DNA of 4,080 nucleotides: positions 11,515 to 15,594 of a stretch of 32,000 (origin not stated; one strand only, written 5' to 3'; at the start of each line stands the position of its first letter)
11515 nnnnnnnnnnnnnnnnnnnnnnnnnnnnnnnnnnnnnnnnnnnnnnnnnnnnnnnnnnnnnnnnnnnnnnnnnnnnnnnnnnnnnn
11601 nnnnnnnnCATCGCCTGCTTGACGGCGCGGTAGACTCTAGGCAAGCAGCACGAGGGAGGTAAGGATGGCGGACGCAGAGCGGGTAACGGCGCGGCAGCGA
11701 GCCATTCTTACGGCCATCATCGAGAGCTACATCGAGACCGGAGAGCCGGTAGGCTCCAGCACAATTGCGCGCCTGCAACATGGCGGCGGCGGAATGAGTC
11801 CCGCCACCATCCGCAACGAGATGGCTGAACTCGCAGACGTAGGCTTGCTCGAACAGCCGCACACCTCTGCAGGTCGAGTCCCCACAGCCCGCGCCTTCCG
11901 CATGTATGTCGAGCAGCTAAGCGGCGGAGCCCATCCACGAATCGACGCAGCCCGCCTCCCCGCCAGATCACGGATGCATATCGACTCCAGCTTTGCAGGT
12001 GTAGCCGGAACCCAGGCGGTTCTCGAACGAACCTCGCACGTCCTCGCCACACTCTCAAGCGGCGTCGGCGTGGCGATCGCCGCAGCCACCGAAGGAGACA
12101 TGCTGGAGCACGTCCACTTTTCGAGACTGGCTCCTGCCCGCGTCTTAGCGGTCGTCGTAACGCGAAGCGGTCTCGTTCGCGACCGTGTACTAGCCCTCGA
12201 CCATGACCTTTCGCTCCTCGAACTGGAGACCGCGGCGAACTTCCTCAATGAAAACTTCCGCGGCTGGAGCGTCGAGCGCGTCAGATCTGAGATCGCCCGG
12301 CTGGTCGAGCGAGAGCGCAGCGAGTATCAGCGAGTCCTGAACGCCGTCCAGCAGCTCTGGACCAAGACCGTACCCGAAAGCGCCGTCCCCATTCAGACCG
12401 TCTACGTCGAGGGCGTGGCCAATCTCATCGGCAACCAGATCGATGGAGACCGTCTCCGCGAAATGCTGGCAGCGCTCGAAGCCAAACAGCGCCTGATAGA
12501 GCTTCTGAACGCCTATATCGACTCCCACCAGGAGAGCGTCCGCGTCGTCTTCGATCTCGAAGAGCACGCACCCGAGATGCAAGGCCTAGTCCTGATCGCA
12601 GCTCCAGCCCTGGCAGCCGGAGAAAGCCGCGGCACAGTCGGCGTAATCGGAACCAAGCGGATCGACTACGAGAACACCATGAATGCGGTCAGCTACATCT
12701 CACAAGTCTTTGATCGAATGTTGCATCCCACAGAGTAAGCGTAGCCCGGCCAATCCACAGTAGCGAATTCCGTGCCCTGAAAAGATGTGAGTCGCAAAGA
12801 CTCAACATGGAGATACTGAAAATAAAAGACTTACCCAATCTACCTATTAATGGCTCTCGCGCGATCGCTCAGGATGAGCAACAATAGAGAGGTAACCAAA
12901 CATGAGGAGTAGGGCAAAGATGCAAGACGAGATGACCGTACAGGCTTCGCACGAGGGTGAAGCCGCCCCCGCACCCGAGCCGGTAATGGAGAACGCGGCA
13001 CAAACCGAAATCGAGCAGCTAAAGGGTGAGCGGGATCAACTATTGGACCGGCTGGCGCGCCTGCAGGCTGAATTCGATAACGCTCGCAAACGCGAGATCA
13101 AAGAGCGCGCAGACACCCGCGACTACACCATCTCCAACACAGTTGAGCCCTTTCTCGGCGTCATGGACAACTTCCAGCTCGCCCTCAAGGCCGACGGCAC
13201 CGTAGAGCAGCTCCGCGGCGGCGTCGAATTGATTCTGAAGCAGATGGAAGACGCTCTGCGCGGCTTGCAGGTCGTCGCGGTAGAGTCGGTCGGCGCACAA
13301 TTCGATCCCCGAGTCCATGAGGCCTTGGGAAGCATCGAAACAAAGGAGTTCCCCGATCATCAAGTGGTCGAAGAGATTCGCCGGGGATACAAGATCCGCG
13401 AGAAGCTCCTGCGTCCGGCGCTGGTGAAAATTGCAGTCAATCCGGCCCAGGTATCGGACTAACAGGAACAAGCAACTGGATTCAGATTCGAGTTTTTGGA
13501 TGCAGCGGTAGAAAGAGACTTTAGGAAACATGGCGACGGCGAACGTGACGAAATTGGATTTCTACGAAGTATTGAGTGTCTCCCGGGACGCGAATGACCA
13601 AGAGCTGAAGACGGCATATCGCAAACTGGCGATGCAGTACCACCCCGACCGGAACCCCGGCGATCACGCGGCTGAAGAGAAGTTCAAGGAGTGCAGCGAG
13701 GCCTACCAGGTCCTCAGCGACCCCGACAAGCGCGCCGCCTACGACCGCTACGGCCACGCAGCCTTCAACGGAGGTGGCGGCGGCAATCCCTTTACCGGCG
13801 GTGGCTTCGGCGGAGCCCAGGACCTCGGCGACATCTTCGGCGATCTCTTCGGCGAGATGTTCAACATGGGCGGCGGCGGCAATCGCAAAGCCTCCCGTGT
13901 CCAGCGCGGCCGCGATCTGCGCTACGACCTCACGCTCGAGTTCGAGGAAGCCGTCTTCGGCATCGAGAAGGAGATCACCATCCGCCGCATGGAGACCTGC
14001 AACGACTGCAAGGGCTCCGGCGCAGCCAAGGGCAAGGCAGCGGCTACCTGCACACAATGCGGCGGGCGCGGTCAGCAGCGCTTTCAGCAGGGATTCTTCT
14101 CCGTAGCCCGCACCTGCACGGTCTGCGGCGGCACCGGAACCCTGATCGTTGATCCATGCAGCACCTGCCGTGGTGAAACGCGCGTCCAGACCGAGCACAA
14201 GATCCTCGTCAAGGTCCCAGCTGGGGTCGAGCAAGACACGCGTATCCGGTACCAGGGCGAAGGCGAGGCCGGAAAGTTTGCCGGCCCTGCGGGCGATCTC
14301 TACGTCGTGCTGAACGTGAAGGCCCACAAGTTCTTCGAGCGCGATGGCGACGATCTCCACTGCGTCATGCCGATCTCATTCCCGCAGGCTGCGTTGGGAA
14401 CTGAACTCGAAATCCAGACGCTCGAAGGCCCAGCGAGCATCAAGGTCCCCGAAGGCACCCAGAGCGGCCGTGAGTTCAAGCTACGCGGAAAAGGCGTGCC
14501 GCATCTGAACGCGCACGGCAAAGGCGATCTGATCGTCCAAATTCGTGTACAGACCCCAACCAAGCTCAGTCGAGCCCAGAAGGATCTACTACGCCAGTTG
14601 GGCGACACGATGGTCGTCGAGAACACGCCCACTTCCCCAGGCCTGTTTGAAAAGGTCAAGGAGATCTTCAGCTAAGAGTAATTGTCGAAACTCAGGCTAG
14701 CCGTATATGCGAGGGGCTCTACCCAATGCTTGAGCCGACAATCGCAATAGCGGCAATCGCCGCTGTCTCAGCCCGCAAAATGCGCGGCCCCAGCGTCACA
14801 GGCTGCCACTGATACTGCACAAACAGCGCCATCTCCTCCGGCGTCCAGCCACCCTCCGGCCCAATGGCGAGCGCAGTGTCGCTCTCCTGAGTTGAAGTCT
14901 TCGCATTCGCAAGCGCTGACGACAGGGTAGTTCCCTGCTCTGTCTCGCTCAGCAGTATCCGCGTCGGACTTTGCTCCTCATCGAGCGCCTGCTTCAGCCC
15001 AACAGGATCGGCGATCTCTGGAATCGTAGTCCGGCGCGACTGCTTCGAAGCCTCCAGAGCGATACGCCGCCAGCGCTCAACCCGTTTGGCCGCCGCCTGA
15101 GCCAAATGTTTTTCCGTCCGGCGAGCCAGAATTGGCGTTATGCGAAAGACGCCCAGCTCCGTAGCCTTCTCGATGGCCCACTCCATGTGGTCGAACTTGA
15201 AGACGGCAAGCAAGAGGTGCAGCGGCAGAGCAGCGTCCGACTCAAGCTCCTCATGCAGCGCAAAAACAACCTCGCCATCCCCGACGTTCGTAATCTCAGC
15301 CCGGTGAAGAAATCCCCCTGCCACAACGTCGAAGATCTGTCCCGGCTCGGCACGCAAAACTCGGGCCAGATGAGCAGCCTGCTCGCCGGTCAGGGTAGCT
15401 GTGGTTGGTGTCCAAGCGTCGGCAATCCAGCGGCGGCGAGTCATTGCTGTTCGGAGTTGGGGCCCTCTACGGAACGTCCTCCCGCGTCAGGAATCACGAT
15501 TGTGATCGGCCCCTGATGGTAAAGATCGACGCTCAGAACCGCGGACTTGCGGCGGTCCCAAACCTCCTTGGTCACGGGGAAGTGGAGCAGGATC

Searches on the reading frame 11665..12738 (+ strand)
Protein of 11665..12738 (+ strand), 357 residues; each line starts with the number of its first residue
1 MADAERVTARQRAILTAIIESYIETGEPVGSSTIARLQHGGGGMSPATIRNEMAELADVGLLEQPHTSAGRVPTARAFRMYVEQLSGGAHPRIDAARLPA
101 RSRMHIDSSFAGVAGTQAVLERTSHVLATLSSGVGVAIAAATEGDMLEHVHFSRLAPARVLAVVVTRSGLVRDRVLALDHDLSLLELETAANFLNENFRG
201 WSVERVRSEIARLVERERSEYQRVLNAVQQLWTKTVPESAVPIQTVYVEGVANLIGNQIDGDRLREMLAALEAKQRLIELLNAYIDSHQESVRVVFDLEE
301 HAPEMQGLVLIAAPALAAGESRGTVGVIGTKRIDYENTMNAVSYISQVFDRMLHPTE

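Call 45: search_protein_families(library=pfam, proteins=[window:11665-12738:+], max_evalue=0.001)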
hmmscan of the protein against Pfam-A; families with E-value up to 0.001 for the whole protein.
window:11665-12738:+ (357 aa): 2 families
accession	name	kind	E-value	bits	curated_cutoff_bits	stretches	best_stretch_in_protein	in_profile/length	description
PF01628.27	HrcA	-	4.9e-47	161.1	22.2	1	118-339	2-215/215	HrcA protein C terminal domain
PF03444.21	HrcA_DNA-bdg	-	2.1e-06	27.7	21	1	7-80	2-72/79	Winged helix-turn-helix transcription repressor, HrcA DNA-binding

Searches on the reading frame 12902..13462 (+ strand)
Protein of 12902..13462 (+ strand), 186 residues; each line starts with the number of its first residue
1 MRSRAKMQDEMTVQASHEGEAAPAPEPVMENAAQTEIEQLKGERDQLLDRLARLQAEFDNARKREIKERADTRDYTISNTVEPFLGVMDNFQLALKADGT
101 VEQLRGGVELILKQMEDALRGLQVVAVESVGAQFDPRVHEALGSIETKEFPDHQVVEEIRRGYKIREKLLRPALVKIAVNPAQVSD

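Call 45: search_protein_families(library=pfam, proteins=[window:12902-13462:+], max_evalue=0.001)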
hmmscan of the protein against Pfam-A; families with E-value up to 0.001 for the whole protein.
window:12902-13462:+ (186 aa): 1 family
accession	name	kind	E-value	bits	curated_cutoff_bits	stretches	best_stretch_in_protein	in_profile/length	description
PF01025.24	GrpE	-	4.7e-42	143.9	25.8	1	30-178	13-164/165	GrpE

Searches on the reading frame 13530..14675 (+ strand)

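Call 45: search_protein_families(library=pfam, proteins=[window:13530-14675:+], max_evalue=0.001)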
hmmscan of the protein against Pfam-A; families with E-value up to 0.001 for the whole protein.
window:13530-14675:+ (381 aa): 3 families
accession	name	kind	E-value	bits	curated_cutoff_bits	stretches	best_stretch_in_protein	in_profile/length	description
PF01556.23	DnaJ_C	-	5.3e-53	179.6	26.6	1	130-343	1-152/152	DnaJ C terminal domain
PF00226.36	DnaJ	-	5.7e-28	97.3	27.8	1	10-72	1-63/63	DnaJ domain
PF00684.25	DnaJ_CXXCXGXG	-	6.8e-14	52.3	32.7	1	157-216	1-64/65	DnaJ central domain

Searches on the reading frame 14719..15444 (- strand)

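Call 45: search_protein_families(library=pfam, proteins=[window:14719-15444:-], max_evalue=0.001)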
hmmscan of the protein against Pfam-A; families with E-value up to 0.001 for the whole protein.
window:14719-15444:- (241 aa): 2 families
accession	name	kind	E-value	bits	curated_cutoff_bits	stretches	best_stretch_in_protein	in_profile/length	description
PF04452.19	Methyltrans_RNA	-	1.2e-50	171.7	23.9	1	72-236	4-164/165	RNA methyltransferase domain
PF20260.4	PUA_4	-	7.5e-07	29.6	23.9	1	18-60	1-44/48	RNA methyltransferase PUA domain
